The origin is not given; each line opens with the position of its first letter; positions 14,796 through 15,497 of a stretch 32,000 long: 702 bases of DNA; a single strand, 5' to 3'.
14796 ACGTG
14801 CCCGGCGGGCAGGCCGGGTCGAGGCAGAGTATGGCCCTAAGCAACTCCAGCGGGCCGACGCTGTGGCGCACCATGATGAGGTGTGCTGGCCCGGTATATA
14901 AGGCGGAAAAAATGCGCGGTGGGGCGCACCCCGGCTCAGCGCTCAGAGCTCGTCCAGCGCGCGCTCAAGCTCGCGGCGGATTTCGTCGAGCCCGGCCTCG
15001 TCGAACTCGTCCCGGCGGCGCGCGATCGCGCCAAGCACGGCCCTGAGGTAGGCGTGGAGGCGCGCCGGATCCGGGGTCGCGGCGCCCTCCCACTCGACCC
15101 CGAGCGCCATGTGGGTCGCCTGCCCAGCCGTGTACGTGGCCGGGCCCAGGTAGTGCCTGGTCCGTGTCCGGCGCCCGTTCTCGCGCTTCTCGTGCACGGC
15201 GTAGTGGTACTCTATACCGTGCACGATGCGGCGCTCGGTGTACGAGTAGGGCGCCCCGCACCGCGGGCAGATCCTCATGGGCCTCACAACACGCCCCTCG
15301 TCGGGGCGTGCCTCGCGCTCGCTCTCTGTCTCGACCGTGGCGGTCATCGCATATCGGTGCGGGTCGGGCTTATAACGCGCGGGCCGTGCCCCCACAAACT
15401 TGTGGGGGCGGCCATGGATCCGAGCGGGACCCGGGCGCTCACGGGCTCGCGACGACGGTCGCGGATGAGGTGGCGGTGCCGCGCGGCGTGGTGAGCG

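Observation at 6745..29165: Nine copies of a ~20-bp GC-clamped palindrome confined to intergenic regions of the GC-rich element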

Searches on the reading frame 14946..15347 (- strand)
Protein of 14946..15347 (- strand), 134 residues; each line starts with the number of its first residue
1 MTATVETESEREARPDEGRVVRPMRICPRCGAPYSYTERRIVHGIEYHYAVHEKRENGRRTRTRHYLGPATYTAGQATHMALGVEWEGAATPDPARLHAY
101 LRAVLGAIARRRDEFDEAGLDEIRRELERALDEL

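Call 33: search_protein_families(library=pfam, proteins=[window:14946-15347:-], max_evalue=5)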
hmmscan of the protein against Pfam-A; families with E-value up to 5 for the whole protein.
seq(134 aa): 3 families
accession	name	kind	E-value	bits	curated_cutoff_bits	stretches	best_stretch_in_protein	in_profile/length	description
PF01599.25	Ribosomal_S27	-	0.095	13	22.3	1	16-32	9-25/44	Ribosomal protein S27a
PF13408.12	Zn_ribbon_recom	-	0.1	13.4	25.3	1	26-66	7-43/58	Recombinase zinc beta ribbon domain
PF13824.12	zf-Mss51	-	0.2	12.3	27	1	27-51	17-41/55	Zinc-finger of mitochondrial splicing suppressor 51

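Call 34: search_solved_structures(query=window:14946-15347:-, max_evalue=10)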
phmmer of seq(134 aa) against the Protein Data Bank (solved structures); distinct sequences matched with E-value up to 10: 6.
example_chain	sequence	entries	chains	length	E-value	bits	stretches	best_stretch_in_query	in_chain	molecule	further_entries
5nqd_B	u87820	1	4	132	0.3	14.7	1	14-60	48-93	Arsenite oxidase small subunit AioB Rieske [2Fe-2S] cluster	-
2k4x_A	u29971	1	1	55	0.75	13.4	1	16-34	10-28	30S ribosomal protein S27ae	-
8r3a_B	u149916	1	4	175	1.1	12.9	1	14-60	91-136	Arsenite oxidase small subunit AioB Rieske [2Fe-2S] cluster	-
4v4n_BY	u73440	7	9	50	1.2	12.7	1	17-33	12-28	30S ribosomal protein S27AE | 30S ribosomal protein eS27 | Small ribosomal subunit protein eS31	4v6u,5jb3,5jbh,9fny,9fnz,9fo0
6sw9_Y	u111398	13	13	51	1.7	12.2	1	17-32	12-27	30S ribosomal protein S27ae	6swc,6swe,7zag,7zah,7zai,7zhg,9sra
7oqy_Y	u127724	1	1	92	7.2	10.2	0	15-33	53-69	DNA-directed RNA polymerase, subunit M (RpoM-2)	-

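Call 37: find_homologous_proteins(query=window:14946-15347:-, max_evalue=0.01)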
Query seq(134 aa) (134 aa): 2 proteins with E <= 0.01 among 81 candidates.
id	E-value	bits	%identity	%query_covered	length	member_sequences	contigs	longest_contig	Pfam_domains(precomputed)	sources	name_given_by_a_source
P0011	5.8e-70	252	99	85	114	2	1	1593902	-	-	-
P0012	2.9e-44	168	70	83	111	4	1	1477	-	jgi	jgi:hypothetical protein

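Call 39: find_encoding_contigs(protein=P0012, flank=10000, max_places=6)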
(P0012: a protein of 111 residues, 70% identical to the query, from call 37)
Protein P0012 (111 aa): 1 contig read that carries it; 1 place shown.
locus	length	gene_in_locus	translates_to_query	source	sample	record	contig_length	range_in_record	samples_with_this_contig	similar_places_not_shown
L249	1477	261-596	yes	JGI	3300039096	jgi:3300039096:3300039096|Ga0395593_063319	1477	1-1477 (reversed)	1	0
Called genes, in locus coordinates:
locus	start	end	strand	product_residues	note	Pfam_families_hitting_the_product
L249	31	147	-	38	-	-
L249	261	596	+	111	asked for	-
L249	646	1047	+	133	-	-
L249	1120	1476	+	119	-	?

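Call 44: search_protein_families(library=phrogs, proteins=[P0011], max_evalue=0.01)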
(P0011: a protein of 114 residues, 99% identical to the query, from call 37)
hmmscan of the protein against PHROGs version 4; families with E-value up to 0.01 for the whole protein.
P0011 (114 aa): 1 family
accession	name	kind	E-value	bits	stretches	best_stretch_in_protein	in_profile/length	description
phrog_13172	-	DNA, RNA and nucleotide metabolism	0.006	17.6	0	7-24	3-19/36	HTH DNA binding protein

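Call 46: search_protein_representatives(alignment_id=A1)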
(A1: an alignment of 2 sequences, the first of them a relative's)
Query: 2 sequences, 114 profile positions. Proteins with E-value up to 0.001 (for the whole library): 211; up to 1e-10: 38; up to 1e-30: 1. The best 150 are listed.
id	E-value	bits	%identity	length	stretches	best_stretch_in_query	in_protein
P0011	4.7e-67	239.8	-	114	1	1-114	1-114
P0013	2.1e-25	105.5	-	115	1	18-114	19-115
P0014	4.6e-19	85.1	-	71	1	47-114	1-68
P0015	8.9e-19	84.2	-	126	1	3-110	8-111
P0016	4.8e-17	78.6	-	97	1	5-84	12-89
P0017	1.9e-15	73.4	-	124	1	3-109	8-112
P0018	4.4e-15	72.3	-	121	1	2-112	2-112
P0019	5.0e-15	72.1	-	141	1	4-93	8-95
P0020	5.3e-15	72.0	-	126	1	5-113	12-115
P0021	5.6e-15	71.9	-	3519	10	54-81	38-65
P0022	1.5e-14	70.6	-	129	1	4-88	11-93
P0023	2.8e-14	69.7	-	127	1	2-113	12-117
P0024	7.2e-14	68.3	-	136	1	3-65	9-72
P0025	1.4e-13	67.5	-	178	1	5-91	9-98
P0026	1.4e-13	67.4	-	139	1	4-95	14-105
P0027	5.0e-13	65.6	-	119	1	1-87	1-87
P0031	1.5e-12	64.1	-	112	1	3-94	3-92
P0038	1.9e-11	60.5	-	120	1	2-110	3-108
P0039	2.3e-11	60.3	-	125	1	4-111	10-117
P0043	3.4e-11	59.7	-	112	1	4-105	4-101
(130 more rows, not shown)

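Call 48: search_protein_families(library=pfam, alignment_id=A2, max_evalue=0.01)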
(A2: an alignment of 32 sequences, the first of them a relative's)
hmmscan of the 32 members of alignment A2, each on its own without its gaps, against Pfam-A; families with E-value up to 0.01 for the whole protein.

A. member 1, P0011 (114 aa): 0 families

B. families by the number of members that match (of 32 scanned): 7 families
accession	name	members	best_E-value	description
PF10923.14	BrxC_BrxD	1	0.0017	BREX system ATP-binding protein BrxC/D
PF16805.11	Trans_coact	1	0.0021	Phage late-transcription coactivator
PF08349.16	DUF1722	1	0.003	Protein of unknown function (DUF1722)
PF24222.1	MrpH_N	1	0.005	Fimbrial adhesin MrpH N-terminal domain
PF08631.16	SPO22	1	0.0069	Meiosis protein SPO22/ZIP4 like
PF01851.28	PC_rep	1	0.0071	Proteasome/cyclosome repeat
PF23475.1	zf-Tbcl_FmdE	1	0.0091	FmdE treble clef zinc finger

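Call 49: search_solved_structures(query=A2, max_evalue=1)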
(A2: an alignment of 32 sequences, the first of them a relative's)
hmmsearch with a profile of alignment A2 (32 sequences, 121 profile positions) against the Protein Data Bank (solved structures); distinct sequences matched with E-value up to 1: 5.
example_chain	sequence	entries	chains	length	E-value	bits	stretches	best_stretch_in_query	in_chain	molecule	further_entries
9m46_A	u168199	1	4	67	0.088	16.4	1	71-118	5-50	IQ motif and SEC7 domain-containing protein 2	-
8fbj_A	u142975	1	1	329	0.18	15.4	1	76-118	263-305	KWOCA_60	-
2v6z_M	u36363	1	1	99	0.55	13.9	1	66-110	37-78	DNA POLYMERASE EPSILON SUBUNIT 2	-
1mey_C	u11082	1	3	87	0.73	13.4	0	9-27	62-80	CONSENSUS ZINC FINGER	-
2en8_A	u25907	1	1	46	0.8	13.3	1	5-30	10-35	Zinc finger protein 224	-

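Call 50: list_cluster_members(proteins=[P0015, P0017, P0018, P0020, P0022, P0027, P0031, P0038, P0039, P0043])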
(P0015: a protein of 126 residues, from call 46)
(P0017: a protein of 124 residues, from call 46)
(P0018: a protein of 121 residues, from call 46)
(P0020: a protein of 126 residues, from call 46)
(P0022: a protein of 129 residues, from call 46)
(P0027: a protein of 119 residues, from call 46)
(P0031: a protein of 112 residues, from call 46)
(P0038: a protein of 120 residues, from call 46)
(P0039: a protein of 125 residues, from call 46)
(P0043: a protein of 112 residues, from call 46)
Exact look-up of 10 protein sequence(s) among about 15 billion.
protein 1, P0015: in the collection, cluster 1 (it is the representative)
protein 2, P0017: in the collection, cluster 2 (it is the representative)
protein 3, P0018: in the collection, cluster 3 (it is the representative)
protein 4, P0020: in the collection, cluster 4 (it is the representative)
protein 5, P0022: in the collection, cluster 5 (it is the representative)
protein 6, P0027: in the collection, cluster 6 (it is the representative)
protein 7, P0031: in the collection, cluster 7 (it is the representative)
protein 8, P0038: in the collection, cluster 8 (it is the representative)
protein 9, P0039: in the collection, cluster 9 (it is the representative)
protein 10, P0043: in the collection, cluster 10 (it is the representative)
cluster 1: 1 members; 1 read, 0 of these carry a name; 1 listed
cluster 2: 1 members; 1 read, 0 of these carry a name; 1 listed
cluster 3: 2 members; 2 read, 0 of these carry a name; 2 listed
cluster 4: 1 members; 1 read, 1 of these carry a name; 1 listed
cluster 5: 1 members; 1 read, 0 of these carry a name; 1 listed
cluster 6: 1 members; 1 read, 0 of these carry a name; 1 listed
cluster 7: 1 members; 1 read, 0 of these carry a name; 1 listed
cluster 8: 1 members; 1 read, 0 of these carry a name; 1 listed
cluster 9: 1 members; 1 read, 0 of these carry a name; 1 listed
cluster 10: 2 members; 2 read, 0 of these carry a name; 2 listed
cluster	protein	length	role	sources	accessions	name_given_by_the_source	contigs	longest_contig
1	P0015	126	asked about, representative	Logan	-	-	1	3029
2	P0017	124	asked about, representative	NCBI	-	-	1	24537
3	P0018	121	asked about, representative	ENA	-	-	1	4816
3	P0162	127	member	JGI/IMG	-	-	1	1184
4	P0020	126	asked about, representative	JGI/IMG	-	hypothetical protein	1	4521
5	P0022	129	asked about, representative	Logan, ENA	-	-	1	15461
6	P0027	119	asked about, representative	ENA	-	-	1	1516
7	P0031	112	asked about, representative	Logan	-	-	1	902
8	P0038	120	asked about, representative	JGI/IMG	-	-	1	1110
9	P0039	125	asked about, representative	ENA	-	-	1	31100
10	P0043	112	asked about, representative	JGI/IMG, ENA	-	-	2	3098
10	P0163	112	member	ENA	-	-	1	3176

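Call 51: find_encoding_contigs(protein=P0039, flank=10000, max_places=2)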
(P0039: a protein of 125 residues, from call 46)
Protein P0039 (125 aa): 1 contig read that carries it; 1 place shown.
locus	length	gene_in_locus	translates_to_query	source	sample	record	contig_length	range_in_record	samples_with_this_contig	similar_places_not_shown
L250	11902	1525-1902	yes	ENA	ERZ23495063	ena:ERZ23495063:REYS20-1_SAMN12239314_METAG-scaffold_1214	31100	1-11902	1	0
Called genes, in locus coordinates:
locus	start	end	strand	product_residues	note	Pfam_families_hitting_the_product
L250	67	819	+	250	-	-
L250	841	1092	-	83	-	-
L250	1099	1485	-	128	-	-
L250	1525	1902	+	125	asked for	-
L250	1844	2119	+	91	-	-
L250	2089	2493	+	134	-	-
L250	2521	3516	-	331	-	-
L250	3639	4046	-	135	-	-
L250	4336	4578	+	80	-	-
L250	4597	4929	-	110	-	-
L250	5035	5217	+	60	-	-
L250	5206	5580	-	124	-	-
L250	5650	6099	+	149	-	-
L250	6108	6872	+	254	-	PF07505:DUF5131, PF04055:Radical_SAM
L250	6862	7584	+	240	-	PF00483:NTP_transferase, PF12804:NTP_transf_3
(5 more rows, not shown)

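Call 52: find_encoding_contigs(protein=P0017, flank=10000, max_places=2)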
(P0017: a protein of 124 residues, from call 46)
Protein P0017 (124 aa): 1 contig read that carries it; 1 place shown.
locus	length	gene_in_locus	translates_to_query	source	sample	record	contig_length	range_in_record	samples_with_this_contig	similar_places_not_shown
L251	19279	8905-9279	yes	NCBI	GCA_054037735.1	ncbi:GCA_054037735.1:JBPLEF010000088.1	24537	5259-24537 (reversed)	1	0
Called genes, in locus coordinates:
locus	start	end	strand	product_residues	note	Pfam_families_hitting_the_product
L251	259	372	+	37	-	-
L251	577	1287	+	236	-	-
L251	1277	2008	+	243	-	-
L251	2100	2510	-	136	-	-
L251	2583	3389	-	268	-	-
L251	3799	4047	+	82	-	-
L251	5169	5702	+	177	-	PF01022:HTH_5 (faint), PF13412:HTH_24 (weak), PF09339:HTH_IclR (weak), PF12802:MarR_2 (weak)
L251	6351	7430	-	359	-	-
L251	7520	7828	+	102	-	-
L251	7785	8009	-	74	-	PF07927:HicA_toxin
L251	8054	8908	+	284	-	-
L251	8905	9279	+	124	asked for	-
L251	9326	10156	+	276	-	-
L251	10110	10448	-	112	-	-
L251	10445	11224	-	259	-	PF00142:Fer4_NifH (weak), PF01656:CbiA, PF02374:ArsA_ATPase (faint), PF06564:CBP_BcsQ, PF09140:MipZ (weak), PF10609:ParA, PF13614:AAA_31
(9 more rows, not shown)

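Call 74: predict_structure(alignment_id=A2)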
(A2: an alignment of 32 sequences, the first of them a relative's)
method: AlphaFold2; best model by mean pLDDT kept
length: 114 residues; sequences in the alignment: 32
mean_pLDDT: 86.0   pTM: 0.50
mean pLDDT of the five models: 86.0, 84.6, 84.1, 83.7, 83.2
residues with pLDDT >= 90: 73; 70-90: 19; 50-70: 22; < 50: 0
segments of 3 or more residues with pLDDT < 50: none
pLDDT, mean of each block of 10 residues (from residue 1): 87 96 94 97 94 58 55 78 92 97 96 92
secondary structure, 60 per line:
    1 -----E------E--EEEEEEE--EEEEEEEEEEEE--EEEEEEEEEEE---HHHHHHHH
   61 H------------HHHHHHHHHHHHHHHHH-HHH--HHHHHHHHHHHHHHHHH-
elements in order: E16-22 E25-36 E39-49 H53-61 H74-90 H97-113

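Call 78: fold_search(model_id=the predicted structure, library=pdb)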
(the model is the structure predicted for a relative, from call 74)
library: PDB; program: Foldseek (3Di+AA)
matches with E <= 10: 475; with E <= 0.001: 0
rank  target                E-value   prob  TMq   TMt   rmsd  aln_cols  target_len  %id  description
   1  2lt1_MODEL_1_A        4.6e-01  0.15  0.18  0.24   9.1        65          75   17  Solution NMR structure of the 72-residue N-terminal domain of Myxococcus xanthus CarD (released 2013-11-13)
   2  4qfr_B                6.6e-01  0.28  0.18  0.14   4.3        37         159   22  Structure of AMPK in complex with Cl-A769662 activator and STAUROSPORINE inhibitor (released 2014-08-06)
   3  5kq5_B                6.6e-01  0.28  0.18  0.14   4.3        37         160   22  AMPK bound to allosteric activator (released 2016-08-17)
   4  4zhx_D                6.6e-01  0.23  0.17  0.12   4.4        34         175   20  Novel binding site for allosteric activation of AMPK (released 2016-03-09)
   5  5t5t_B                7.4e-01  0.23  0.18  0.14   4.3        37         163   22  AMPK bound to allosteric activator (released 2017-03-29)
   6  3ejh_B                7.9e-01  0.20  0.16  0.20   9.0        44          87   16  Crystal Structure of the Fibronectin 8-9FnI Domain Pair in Complex with a Type-I Collagen Peptide (released 2009-02-03)
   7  5ezv_D                8.8e-01  0.21  0.17  0.12   4.3        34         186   20  X-ray crystal structure of AMP-activated protein kinase alpha-2/alpha-1 RIM chimaera (alpha-2(1-347)/alpha-1(349-401)/ (released 2016-03-09)
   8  9a3z_B                8.8e-01  0.20  0.16  0.08   8.9        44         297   16  A predicted model of tissue transglutaminase 2 (TG2) in complex with plasma fibronectin's gelatin binding domain (FNI6 (released 2024-02-02)
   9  2y1z_B                8.8e-01  0.15  0.13  0.17   6.7        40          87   10  Human alphaB Crystallin ACD R120G (released 2011-03-02)
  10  6e4t_B                1.0e+00  0.21  0.18  0.14   4.3        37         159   22  Structure of AMPK bound to activator (released 2018-08-08)
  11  6e4u_B                1.0e+00  0.21  0.18  0.14   4.3        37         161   22  Structure of AMPK bound to activator (released 2018-08-08)
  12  9a3y_B                1.0e+00  0.16  0.15  0.13   8.7        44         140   18  Predicted model of tissue transglutaminase 2 (TG2) in complex with plasma fibronectin type I modules 7, 8 and 9 (FNI7- (released 2024-02-02)
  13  9e5z_F                1.0e+00  0.12  0.21  0.10  14.8       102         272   17  Cryo-EM structure of COP9 signalosome (released 2025-12-03)
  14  5ufu_B                1.1e+00  0.20  0.18  0.14   4.3        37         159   22  Structure of AMPK bound to activator (released 2017-05-17)
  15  8igd_A                1.1e+00  0.15  0.19  0.24  12.3        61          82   20  The crystal structure of the minimal interaction domains of DRB7.2:DRB4 complex (released 2024-06-26)
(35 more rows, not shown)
